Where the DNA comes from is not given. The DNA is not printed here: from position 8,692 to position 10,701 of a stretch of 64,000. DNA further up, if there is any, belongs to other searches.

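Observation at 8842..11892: Bacterial-type AspRS adjacent to AsnRS in an otherwise archaeal gene context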

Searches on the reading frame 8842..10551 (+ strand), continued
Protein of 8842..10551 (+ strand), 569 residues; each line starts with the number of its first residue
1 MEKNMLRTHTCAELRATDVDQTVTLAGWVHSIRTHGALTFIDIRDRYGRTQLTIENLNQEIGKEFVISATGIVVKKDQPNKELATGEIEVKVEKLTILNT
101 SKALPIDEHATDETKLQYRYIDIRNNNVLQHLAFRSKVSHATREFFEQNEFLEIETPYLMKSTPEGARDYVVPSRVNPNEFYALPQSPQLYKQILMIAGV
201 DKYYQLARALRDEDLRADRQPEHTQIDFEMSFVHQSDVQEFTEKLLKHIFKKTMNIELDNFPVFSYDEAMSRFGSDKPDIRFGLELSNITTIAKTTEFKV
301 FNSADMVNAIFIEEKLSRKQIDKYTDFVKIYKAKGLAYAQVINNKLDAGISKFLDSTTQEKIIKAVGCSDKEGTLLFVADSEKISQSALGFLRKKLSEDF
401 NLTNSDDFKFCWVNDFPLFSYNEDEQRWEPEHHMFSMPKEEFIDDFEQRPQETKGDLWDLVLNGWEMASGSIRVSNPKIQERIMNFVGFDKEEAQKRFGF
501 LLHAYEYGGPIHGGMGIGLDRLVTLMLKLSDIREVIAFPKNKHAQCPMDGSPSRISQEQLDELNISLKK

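Call 21: search_solved_structures(query=window:8842-10551:+, max_evalue=1e-10, show_alignments=2)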
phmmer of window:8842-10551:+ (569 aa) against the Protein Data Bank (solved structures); distinct sequences matched with E-value up to 1e-10: 68 (the best 60 are shown).
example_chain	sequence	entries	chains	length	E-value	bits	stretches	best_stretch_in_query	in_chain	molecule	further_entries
6hhv_A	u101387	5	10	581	3.5e-155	520.7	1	5-566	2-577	Aspartate--tRNA(Asp) ligase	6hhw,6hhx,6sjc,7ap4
1efw_A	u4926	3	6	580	5.5e-155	520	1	5-566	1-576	ASPARTYL-TRNA SYNTHETASE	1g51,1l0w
6wom_A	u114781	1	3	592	1.2e-149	502.4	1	4-567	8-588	Aspartate--tRNA ligase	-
1eqr_A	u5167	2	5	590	1.2e-144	486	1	6-567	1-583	ASPARTYL-TRNA SYNTHETASE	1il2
1c0a_A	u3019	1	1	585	1.3e-144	485.8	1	6-567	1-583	ASPARTYL TRNA SYNTHETASE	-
4wj3_M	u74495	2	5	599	4.6e-140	470.8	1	4-568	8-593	Aspartate--tRNA(Asp/Asn) ligase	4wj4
4rmf_A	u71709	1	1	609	2.5e-138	465.1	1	5-567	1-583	Aspartate--tRNA(Asp/Asn) ligase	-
4o2d_A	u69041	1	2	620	3.3e-138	464.6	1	5-567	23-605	Aspartate--tRNA ligase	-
5w25_A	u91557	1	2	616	3.1e-126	425.1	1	5-565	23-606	Aspartate--tRNA(Asp/Asn) ligase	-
4ah6_A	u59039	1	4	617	6.7e-100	338.2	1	5-567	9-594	ASPARTATE--TRNA LIGASE, MITOCHONDRIAL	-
3nel_A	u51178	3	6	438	6.2e-45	156.8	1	5-280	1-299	Aspartyl-tRNA synthetase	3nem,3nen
1b8a_A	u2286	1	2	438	4.3e-44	154.1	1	5-280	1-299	PROTEIN (ASPARTYL-TRNA SYNTHETASE)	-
1wyd_A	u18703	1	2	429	3.5e-36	127.9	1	5-267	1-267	hypothetical aspartyl-tRNA synthetase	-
1n9w_A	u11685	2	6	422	5.6e-31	110.8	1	18-261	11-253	aspartyl-tRNA synthetase 2 | Non-discriminating and archaeal-type aspartyl-tRNA synthetase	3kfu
4up7_A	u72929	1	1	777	5.2e-28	101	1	19-252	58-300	LYSINE--TRNA LIGASE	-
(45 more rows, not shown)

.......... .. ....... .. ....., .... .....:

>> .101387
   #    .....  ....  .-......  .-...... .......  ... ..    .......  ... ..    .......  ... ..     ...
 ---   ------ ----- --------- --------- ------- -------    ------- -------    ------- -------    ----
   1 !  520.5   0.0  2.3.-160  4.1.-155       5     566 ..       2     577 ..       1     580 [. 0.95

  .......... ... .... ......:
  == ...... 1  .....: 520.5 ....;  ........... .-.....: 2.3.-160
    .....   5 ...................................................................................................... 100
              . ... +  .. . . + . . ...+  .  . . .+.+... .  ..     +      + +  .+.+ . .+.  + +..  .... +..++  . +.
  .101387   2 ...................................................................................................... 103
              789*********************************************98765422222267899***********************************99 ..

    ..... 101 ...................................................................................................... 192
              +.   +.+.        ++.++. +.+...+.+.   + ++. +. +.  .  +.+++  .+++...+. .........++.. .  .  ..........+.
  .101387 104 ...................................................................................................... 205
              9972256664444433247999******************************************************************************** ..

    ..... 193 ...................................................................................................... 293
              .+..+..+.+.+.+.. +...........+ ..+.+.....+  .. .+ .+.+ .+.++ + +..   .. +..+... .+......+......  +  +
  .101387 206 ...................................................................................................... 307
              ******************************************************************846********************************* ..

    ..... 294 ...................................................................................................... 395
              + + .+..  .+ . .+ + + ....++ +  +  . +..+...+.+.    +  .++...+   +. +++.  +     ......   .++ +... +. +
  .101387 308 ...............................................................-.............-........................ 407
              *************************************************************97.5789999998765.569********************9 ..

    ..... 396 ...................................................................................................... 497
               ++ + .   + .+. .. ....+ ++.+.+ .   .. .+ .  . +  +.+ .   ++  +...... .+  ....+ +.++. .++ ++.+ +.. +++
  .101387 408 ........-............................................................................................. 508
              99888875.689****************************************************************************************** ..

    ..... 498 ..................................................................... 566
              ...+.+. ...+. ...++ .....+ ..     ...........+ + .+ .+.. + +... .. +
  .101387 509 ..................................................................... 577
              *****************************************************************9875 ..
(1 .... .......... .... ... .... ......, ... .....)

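Call 27: find_encoding_contigs(protein=P0079, flank=8000, max_places=1)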
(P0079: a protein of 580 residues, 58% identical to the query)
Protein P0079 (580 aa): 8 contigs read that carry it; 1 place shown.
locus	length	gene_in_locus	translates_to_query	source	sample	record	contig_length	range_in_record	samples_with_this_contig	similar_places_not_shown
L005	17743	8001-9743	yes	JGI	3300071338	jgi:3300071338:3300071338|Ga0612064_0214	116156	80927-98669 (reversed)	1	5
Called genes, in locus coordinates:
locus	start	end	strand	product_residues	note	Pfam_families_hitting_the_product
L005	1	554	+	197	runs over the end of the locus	-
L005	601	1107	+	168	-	-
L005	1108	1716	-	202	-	-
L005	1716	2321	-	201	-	-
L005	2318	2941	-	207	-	-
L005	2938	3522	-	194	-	-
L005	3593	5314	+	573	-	PF06202:GDE_C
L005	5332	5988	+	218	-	PF00081:Sod_Fe_N, PF02777:Sod_Fe_C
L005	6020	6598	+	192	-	PF01997:Translin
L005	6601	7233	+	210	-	PF13483:Lactamase_B_3, PF12706:Lactamase_B_2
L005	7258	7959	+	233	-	-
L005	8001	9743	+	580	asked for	PF01336:tRNA_anti-codon, PF00152:tRNA-synt_2, PF02938:GAD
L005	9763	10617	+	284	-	PF00149:Metallophos, PF12850:Metallophos_2 (weak)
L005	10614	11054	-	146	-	PF04307:YdjM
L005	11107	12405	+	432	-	PF01336:tRNA_anti-codon, PF00152:tRNA-synt_2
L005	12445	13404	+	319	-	PF01544:CorA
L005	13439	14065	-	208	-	-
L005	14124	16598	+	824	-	PF00437:T2SSE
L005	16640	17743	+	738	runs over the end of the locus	-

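Call 28: find_encoding_contigs(protein=P0060, flank=8000, max_places=1)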
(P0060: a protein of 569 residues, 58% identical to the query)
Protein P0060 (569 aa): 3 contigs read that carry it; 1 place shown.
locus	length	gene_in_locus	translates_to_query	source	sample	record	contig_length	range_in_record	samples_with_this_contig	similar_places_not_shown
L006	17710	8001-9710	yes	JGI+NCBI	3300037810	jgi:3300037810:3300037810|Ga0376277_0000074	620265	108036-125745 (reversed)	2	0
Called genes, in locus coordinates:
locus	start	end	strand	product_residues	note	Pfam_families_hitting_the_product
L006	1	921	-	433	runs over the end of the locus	PF01794:Ferric_reduct, PF00970:FAD_binding_6, PF08022:FAD_binding_8, PF00175:NAD_binding_1, PF08030:NAD_binding_6 (weak)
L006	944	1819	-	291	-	PF02424:ApbE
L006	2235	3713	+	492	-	PF04851:ResIII, PF00270:DEAD, PF00271:Helicase_C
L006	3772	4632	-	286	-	-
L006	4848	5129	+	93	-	-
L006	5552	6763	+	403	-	PF13304:AAA_21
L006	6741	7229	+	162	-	-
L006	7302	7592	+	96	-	-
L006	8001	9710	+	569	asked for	PF01336:tRNA_anti-codon, PF00152:tRNA-synt_2, PF02938:GAD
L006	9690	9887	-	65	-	-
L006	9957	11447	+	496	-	PF08323:Glyco_transf_5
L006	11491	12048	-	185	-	PF01871:AMMECR1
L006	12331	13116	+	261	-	PF01875:Memo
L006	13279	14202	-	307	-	PF05448:AXE1 (weak), PF00326:Peptidase_S9 (faint)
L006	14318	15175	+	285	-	PF01207:Dus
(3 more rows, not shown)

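Call 29: search_protein_representatives(protein=window:8842-10551:+)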
Query: 569 residues. Proteins with E-value up to 0.001 (for the whole library): 23795; up to 1e-10: 11184; up to 1e-30: 2914. The best 150 are listed.
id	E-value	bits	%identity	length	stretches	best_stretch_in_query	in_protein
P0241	6.1e-176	602.4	51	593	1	5-567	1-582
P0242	7.1e-169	579.1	50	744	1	5-567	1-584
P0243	2.5e-156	537.7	46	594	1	5-568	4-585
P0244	5.2e-150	516.9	44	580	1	6-568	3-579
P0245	5.3e-148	510.2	46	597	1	6-565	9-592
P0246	6.8e-148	509.9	45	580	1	10-567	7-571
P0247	1.4e-147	508.8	47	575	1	7-569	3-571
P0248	2.4e-147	508.1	45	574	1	5-568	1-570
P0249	7.9e-146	503.1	47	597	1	6-569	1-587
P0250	1.2e-145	502.5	47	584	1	6-567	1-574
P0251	2.3e-144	498.3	44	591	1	2-568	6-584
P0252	9.2e-144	496.2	47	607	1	6-566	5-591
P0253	1.4e-143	495.7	43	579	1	14-568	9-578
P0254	1.1e-142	492.7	46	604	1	4-569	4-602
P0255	5.7e-142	490.3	46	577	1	6-568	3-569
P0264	4.2e-140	484.2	46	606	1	6-566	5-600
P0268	1.1e-137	476.1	43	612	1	5-565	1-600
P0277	1.1e-135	469.6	45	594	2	5-460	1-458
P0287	2.9e-131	455.0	51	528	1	140-568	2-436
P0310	6.9e-127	440.5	44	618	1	4-566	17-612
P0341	2.2e-123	429.0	43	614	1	7-567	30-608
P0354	3.1e-121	421.9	42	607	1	5-567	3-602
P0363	8.3e-120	417.2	44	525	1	14-565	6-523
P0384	2.6e-117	408.9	41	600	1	5-566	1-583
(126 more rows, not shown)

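Call 30: list_cluster_members(proteins=[P0241, P0242, P0243, P0244, P0245, P0246, P0247, P0248, P0249, P0250])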
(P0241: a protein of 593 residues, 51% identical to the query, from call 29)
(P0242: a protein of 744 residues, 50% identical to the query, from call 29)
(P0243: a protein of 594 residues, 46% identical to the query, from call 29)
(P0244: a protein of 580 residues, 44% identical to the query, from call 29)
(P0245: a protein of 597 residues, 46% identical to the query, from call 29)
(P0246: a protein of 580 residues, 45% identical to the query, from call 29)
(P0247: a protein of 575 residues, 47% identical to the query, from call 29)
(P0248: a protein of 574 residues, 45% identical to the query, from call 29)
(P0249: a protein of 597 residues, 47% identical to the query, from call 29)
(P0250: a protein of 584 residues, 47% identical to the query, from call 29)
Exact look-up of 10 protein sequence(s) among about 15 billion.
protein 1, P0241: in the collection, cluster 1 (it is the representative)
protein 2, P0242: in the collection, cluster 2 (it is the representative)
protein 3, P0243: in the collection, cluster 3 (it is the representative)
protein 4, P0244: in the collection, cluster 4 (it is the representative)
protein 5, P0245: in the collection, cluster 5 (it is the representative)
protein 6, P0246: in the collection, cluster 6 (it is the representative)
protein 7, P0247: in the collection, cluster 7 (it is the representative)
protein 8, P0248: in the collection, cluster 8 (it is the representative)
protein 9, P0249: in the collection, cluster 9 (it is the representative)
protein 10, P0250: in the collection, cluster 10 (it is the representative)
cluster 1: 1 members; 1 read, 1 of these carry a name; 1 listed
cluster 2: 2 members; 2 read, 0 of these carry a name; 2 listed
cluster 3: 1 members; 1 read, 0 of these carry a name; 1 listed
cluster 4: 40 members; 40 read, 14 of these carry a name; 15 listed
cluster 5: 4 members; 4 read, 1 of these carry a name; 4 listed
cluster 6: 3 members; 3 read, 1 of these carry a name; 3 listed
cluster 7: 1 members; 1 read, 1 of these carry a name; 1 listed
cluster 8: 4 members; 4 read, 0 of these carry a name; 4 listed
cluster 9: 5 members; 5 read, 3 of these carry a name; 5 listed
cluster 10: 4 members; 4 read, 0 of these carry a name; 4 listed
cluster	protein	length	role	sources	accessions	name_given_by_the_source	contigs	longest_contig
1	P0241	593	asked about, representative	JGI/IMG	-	aspartyl-tRNA synthetase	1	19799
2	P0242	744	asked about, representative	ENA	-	-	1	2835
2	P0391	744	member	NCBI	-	-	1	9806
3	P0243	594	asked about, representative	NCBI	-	-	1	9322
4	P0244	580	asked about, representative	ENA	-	-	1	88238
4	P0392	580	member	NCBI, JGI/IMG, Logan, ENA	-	aspartyl-tRNA synthetase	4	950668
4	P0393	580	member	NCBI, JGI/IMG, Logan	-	aspartyl-tRNA synthetase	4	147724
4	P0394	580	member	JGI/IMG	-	aspartyl-tRNA synthetase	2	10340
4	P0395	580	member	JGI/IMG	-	aspartyl-tRNA synthetase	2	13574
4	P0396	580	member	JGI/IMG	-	aspartyl-tRNA synthetase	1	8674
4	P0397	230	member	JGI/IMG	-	aspartyl-tRNA synthetase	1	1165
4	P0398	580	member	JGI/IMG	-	aspartyl-tRNA synthetase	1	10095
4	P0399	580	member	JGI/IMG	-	aspartyl-tRNA synthetase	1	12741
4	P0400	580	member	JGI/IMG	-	aspartyl-tRNA synthetase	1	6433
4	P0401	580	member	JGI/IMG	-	aspartyl-tRNA synthetase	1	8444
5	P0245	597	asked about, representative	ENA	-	-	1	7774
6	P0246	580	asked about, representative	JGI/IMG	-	-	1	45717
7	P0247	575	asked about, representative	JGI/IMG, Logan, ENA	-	aspartyl-tRNA synthetase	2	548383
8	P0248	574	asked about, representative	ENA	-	-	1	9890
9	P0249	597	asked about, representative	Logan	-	-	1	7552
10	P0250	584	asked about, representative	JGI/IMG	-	-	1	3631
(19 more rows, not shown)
